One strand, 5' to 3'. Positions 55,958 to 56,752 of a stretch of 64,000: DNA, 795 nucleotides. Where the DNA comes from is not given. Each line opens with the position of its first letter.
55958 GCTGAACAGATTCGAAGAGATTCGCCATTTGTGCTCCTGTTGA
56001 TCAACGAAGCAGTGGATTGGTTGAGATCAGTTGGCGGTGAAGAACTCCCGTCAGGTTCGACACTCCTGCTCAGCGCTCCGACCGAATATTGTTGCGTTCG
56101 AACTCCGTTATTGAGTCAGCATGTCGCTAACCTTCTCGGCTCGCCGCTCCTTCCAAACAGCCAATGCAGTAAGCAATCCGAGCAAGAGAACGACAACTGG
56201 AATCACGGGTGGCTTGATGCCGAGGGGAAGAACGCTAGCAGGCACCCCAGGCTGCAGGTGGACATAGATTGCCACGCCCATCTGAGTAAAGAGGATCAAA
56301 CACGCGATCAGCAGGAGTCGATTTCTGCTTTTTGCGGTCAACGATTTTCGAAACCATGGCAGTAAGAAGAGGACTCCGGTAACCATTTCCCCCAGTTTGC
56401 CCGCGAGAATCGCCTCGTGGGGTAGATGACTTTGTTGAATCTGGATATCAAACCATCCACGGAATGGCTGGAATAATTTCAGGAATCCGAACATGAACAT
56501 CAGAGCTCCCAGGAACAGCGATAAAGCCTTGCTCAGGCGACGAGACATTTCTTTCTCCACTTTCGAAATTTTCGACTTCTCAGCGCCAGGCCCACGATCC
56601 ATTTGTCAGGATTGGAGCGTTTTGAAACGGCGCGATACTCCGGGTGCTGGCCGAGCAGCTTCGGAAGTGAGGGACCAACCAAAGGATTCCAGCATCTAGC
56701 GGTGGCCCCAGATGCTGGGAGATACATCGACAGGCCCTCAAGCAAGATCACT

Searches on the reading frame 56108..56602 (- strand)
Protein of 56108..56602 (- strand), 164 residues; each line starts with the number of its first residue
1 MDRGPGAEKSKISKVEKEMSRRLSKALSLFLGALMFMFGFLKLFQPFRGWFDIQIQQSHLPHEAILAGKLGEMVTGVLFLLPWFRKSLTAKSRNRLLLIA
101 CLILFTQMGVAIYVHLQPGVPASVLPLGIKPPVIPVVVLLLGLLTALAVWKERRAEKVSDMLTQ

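Call 12: search_protein_families(library=pfam, proteins=[window:56108-56602:-], max_evalue=0.01)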
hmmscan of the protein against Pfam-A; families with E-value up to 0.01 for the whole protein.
window:56108-56602:- (164 aa): 1 family
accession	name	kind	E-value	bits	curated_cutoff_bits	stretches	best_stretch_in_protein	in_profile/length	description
PF17159.10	MASE3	-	0.0081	16.2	31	0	20-157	32-168/226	Membrane-associated sensor domain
